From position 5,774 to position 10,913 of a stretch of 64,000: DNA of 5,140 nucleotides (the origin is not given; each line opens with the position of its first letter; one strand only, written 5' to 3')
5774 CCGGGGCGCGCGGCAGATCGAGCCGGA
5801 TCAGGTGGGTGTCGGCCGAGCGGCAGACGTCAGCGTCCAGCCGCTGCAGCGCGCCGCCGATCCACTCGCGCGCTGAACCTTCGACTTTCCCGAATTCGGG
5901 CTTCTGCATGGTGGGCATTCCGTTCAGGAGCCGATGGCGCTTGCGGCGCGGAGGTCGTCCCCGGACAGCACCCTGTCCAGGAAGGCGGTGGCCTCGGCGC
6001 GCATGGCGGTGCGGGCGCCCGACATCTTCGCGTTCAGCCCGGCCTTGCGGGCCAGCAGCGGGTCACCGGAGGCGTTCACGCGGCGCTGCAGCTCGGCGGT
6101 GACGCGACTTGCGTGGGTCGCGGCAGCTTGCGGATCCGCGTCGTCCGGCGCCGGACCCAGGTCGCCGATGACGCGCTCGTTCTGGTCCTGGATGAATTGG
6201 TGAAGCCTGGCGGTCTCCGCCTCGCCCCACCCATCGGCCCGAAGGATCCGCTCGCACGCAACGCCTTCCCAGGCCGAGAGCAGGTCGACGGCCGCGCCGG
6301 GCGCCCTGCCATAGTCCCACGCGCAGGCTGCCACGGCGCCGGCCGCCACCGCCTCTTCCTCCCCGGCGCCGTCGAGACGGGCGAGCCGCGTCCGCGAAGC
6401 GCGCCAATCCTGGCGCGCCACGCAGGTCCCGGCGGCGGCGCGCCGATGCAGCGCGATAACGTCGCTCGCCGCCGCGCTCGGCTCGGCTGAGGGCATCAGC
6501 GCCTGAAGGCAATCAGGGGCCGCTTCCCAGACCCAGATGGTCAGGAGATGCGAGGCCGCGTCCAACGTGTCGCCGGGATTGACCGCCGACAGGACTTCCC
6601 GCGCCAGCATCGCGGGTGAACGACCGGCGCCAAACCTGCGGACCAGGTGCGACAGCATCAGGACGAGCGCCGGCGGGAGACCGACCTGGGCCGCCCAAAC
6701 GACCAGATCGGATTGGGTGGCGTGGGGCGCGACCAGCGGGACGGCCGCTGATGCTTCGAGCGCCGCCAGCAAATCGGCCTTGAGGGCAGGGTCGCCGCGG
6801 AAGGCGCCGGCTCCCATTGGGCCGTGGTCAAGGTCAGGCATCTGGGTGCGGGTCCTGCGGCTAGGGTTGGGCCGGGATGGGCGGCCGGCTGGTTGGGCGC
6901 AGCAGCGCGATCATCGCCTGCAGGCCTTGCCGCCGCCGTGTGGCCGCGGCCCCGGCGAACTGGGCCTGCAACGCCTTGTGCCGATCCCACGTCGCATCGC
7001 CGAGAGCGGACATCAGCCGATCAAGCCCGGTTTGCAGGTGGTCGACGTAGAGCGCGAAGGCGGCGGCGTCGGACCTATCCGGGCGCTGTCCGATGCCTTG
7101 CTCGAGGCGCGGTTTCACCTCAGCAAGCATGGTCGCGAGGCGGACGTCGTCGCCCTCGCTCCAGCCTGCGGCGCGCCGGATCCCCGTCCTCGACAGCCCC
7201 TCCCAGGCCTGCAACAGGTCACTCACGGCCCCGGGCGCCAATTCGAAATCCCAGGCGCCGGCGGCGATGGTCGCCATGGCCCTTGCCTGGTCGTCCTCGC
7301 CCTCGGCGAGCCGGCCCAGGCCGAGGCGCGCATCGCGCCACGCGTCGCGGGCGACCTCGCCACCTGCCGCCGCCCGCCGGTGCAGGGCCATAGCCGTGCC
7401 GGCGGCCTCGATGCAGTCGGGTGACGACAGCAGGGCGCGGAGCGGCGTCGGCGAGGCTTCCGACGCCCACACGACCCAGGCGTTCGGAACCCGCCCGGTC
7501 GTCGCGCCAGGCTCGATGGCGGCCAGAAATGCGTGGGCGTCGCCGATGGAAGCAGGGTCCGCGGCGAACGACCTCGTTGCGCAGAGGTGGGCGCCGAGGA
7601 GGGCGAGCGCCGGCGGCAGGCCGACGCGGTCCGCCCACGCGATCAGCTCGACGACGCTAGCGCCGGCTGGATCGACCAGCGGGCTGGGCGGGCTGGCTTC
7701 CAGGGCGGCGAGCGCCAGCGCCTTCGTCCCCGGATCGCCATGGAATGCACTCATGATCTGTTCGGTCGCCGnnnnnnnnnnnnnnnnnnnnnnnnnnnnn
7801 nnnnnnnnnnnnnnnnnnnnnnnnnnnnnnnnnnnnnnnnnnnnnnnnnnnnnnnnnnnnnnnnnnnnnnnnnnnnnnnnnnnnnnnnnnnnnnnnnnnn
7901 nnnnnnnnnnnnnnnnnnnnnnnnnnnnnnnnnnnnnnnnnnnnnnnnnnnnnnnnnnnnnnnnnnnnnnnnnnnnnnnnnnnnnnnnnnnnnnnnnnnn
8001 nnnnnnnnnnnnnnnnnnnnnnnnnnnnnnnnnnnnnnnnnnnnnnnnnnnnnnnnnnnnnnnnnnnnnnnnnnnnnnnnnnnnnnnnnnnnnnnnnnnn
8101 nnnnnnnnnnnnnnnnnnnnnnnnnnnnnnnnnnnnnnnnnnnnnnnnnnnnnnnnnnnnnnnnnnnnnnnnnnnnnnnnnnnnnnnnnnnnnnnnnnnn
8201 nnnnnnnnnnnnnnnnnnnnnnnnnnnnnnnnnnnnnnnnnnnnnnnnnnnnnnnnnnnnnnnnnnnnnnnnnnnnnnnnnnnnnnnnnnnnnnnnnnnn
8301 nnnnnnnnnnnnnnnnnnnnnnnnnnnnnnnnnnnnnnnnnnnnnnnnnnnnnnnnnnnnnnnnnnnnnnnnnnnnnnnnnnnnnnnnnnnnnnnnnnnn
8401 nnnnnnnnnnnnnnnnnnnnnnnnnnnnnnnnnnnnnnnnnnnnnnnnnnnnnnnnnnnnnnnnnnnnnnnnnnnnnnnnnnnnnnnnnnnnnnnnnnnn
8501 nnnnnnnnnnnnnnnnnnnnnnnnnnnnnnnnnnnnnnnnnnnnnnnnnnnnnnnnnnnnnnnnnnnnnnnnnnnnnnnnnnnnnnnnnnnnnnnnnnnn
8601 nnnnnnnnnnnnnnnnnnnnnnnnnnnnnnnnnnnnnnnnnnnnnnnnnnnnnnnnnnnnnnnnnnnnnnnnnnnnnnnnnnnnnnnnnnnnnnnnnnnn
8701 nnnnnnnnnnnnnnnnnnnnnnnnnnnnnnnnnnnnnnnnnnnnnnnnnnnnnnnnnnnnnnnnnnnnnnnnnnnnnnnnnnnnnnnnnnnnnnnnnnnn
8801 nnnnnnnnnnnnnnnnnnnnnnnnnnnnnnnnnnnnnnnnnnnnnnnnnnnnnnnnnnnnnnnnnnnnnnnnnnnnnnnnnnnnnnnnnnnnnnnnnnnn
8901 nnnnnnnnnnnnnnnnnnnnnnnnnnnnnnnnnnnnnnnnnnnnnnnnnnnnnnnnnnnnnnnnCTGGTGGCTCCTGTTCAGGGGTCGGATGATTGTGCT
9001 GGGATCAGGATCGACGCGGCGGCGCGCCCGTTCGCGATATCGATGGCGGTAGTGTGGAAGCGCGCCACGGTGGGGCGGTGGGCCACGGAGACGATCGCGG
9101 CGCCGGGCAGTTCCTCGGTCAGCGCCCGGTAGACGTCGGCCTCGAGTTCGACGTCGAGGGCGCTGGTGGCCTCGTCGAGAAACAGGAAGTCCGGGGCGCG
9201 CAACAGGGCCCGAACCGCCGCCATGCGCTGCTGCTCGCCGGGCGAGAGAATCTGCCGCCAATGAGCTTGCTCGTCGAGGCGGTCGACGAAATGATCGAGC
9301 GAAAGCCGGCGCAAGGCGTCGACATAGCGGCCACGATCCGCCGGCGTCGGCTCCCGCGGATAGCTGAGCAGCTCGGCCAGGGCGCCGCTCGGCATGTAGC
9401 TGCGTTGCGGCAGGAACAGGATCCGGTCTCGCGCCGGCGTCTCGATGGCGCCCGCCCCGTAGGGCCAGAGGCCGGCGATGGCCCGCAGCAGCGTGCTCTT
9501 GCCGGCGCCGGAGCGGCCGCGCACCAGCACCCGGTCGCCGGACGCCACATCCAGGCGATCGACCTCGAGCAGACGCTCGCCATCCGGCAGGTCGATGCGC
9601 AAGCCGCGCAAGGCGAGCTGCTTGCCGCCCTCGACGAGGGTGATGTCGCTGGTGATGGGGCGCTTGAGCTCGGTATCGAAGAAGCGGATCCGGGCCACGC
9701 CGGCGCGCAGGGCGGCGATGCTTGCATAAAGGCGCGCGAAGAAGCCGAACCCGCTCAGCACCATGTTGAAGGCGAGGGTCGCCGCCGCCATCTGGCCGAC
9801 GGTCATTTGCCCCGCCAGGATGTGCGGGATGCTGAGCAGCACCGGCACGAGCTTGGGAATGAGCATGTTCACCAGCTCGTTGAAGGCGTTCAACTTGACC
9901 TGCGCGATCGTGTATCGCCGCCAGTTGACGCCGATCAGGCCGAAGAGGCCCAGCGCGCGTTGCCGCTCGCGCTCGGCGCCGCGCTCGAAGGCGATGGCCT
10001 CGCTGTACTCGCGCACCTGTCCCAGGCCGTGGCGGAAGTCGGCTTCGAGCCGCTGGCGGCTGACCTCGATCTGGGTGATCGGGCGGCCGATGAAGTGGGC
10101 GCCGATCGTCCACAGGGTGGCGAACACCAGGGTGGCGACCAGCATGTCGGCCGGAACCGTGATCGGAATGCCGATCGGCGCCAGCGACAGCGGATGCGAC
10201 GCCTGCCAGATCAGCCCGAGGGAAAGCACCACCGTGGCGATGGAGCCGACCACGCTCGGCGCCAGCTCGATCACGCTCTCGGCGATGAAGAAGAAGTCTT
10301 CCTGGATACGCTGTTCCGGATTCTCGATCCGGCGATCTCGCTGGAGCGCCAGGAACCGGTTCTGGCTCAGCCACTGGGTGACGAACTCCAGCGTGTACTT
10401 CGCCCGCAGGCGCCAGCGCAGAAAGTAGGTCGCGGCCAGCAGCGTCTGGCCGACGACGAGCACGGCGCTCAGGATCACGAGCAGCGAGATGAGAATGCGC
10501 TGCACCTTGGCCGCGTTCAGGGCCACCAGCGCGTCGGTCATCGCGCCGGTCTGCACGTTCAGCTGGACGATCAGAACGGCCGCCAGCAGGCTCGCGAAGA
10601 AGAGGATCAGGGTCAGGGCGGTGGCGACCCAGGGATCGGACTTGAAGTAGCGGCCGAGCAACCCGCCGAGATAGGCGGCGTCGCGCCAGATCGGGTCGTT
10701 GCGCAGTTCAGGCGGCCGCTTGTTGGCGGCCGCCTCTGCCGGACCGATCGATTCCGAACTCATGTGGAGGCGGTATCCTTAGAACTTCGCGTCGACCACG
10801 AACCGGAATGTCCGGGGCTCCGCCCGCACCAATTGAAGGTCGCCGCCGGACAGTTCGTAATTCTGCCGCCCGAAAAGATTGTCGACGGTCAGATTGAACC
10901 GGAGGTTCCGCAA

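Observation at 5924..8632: Tandem triplication of an uncharacterised cytoplasmic protein family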

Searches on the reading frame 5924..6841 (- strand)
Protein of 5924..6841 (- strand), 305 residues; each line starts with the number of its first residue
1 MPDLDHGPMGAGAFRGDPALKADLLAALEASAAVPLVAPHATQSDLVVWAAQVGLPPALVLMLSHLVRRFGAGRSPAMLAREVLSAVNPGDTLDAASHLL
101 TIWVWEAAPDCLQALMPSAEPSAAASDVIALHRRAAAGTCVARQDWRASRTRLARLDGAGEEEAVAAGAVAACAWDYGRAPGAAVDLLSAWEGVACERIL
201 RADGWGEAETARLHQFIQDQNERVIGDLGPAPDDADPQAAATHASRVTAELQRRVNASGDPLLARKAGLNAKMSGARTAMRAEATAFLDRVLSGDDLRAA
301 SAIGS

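Call 4: search_protein_families(library=pfam, proteins=[window:5924-6841:-], max_evalue=1)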
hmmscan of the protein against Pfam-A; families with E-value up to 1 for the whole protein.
window:5924-6841:- (305 aa): 0 families

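Call 5: search_protein_families(library=ncbifam, proteins=[window:5924-6841:-], max_evalue=1)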
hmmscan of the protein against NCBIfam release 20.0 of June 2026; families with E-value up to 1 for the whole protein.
window:5924-6841:- (305 aa): 0 families

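Call 22: search_protein_families(library=padloc, proteins=[window:5924-6841:-], max_evalue=1)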
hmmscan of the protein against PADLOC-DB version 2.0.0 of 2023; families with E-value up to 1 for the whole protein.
window:5924-6841:- (305 aa): 0 families

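Call 23: search_protein_families(library=phrogs, proteins=[window:5924-6841:-], max_evalue=1)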
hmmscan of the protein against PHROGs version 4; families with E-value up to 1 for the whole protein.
window:5924-6841:- (305 aa): 0 families

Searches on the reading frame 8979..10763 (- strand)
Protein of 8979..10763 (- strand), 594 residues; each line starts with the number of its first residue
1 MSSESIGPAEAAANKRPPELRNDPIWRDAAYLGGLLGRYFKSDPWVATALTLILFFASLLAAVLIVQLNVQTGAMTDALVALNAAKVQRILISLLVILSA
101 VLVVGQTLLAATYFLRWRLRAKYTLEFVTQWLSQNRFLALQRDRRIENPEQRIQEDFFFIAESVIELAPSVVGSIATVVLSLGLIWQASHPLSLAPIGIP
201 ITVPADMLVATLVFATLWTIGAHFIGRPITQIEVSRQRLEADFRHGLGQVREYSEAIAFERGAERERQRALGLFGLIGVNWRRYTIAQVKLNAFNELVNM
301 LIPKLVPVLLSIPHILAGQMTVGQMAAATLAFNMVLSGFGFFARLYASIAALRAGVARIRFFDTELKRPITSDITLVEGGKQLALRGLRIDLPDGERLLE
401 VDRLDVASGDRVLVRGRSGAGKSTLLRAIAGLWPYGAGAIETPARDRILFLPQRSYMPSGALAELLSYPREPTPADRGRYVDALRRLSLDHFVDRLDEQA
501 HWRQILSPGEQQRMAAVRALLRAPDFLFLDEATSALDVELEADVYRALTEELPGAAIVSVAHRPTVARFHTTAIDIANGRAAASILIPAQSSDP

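Call 4: search_protein_families(library=pfam, proteins=[window:8979-10763:-], max_evalue=1)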
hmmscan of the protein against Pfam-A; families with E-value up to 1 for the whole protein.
window:8979-10763:- (594 aa): 16 families
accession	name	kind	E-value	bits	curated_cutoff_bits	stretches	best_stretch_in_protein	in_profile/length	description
PF06472.20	ABC_membrane_2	-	3.2e-31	109.2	24.4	1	43-315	9-268/269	ABC transporter transmembrane region 2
PF05992.17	SbmA_BacA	-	1.3e-17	64.7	24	1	66-366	27-314/315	SbmA/BacA-like family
PF00005.33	ABC_tran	-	4.1e-17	63.5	25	1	403-534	5-137/137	ABC transporter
PF05729.18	NACHT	-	0.0003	21.1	26.7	1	411-472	2-64/167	NACHT domain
PF20703.3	nSTAND1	-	0.00042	20.5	27.1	1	410-548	34-167/379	Novel STAND NTPase 1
PF13555.12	AAA_29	-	0.00063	19.9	27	1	405-430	18-43/61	P-loop containing region of AAA domain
PF13304.12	AAA_21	-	0.002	18.7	27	1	416-436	6-29/304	AAA domain, putative AbiEii toxin, Type IV TA system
PF13191.12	AAA_16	-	0.0043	18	32.6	1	406-468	19-85/167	AAA ATPase domain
PF25199.1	nSTAND_NTPase5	-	0.0045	17.3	34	1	411-430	43-62/145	Novel STAND NTPase 5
PF13604.12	AAA_30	-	0.024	14.8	27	1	408-440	16-49/191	AAA domain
PF07098.16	DUF1360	-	0.065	13.7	21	1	31-74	52-95/102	Protein of unknown function (DUF1360)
PF03193.22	RsgA_GTPase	-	0.073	13.3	30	1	409-431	106-128/174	RsgA GTPase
PF13401.12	AAA_22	-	0.21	12.4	27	1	413-475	9-64/130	AAA domain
PF01926.29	MMR_HSR1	-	0.24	12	21.9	1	411-431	1-21/113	50S ribosome-binding GTPase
PF13476.12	AAA_23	-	0.35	11.9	27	1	413-430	23-40/201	AAA domain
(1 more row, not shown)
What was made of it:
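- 8979..10763 (-): Fused permease/ATPase ABC transporter of the SbmA/BacA - Rv1819c type. Predicted inner-membrane importer. Pfam ABC_membrane_2 3e-31, SbmA_BacA 1e-17, ABC_tran 4e-17 (call 4).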

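Call 5: search_protein_families(library=ncbifam, proteins=[window:8979-10763:-], max_evalue=1)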
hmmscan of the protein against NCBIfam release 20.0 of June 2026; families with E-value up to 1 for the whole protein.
window:8979-10763:- (594 aa): 183 families (the best 25 are shown)
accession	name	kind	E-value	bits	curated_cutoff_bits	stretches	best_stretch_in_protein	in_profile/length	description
TIGR00954.1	3a01203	subfamily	1.7e-49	168.8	918.9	2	390-576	460-652/660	peroxysomal long chain fatty acyl transporter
TIGR02857.1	CydD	equivalog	5.4e-27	94.9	435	1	367-569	305-522/529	thiol reductant ABC exporter subunit CydD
TIGR02868.1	CydC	equivalog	1.7e-23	83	329.05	1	319-564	262-530/530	thiol reductant ABC exporter subunit CydC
TIGR03375.1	type_I_sec_LssB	subfamily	1.7e-22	79.5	693.1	1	306-580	387-678/696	type I secretion system permease/ATPase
NF040873.1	AztA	equivalog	9.9e-21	74.2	220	1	403-574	12-189/191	zinc ABC transporter ATP-binding protein AztA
TIGR02203.1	MsbA_lipidA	equivalog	2.4e-19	69.3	602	1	213-565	163-530/572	lipid A export permease/ATP-binding protein MsbA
TIGR01842.1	type_I_sec_PrtD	subfamily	1.2e-18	67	510.15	2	505-580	454-530/544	type I secretion system permease/ATPase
TIGR02204.1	MsbA_rel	hypoth_equivalog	9.5e-18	64.2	780.4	1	313-564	265-535/576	ABC transporter, permease/ATP-binding protein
TIGR01846.1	type_I_sec_HlyB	subfamily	1.2e-17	63.4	725.55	2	505-579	593-667/694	type I secretion system permease/ATPase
NF009036.0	PRK12369.1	equivalog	1.8e-17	63.7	385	1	63-366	31-322/326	putative transporter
NF008306.0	PRK11098.1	equivalog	4.1e-17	62.6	492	1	70-369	123-400/413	peptide antibiotic transporter SbmA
NF008379.0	PRK11174.1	equivalog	4.5e-17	61.9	684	1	351-563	317-543/588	heme ABC transporter permease/ATP-binding protein CydD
NF008364.0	PRK11160.1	equivalog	6.7e-17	61.3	630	1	380-565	336-536/575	heme ABC transporter ATP-binding protein/permease CydC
NF000171.1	ABCF_producer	exception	7.7e-17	60.9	800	1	396-582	363-540/541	TlrC/CarA/OleB/SrmB family ABC-F type ribosomal protection protein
TIGR03608.1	L_ocin_972_ABC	subfamily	1.6e-16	60.4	254.85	2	505-574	134-204/206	putative bacteriocin export ABC transporter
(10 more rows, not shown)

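Call 93: search_solved_structures(query=window:8979-10763:-, max_evalue=1e-10)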
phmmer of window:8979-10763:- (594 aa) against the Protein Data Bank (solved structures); distinct sequences matched with E-value up to 1e-10: 196 (the best 60 are shown).
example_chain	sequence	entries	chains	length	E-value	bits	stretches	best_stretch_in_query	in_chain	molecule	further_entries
6tqe_A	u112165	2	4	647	2.3e-74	254.4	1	92-580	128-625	ABC transporter ATP-binding protein/permease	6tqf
9wfg_A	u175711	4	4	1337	4.7e-48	167.6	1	387-576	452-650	ABC transporter D family member 1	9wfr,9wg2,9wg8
9wfu_A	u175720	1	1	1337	1.2e-47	166.3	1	387-576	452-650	ABC transporter D family member 1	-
8z9x_B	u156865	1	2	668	2.2e-34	122.4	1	390-572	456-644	ATP-binding cassette sub-family D member 3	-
9ngj_B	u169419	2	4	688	2.4e-34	122.3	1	390-572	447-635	ATP-binding cassette sub-family D member 3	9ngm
8z0f_A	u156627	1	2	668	5.8e-34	121.1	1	390-572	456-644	ATP-binding cassette sub-family D member 3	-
9w62_B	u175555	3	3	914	7.3e-34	120.7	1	390-572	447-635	ATP-binding cassette sub-family D member 3,Green fluorescent protein | Isoform 1 of ATP-binding cassette sub-family D member 3,Green fluorescent protein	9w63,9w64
9w65_A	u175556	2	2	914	1.9e-33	119.3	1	390-572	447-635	ATP-binding cassette sub-family D member 3,Green fluorescent protein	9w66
24ve_A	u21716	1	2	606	1.7e-31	112.9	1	387-579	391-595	Lysosomal cobalamin transporter ABCD4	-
24vc_A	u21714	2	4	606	4.3e-31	111.6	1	387-579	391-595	Lysosomal cobalamin transporter ABCD4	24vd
6jbj_A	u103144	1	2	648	5.4e-31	111.3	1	387-579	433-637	ATP-binding cassette sub-family D member 4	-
7rr9_A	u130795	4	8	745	5.5e-31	111.2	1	376-575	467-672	ATP-binding cassette sub-family D member 1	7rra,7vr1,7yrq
7x07_A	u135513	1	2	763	5.9e-31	111.1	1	376-575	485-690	ATP-binding cassette sub-family D member 1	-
7vwc_A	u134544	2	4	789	6.7e-31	110.9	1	376-575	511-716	Peroxisomal Membrane Protein related,ATP-binding cassette sub-family D member 1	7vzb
7shn_A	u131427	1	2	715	1.3e-30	110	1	376-574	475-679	ATP-binding cassette sub-family D member 1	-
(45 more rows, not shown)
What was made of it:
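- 8979..10763 (-): Best PDB sequence match is 6TQE/6TQF, E 2e-74, over residues 92-580 (call 93).
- On SbmA/BacA - Rv1819c type ABC transporter, for gene 8979..10763: Full-length match to 6TQE at E 2e-74 (call 93).
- Closest known: SbmA / BacA / BclA / Rv1819c peptide-uptake systems. Same: It matches Rv1819c (PDB 6TQE) at E 2e-74 (calls 4, 93).
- The ABC matches Rv1819c at E 2e-74 (call 93).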
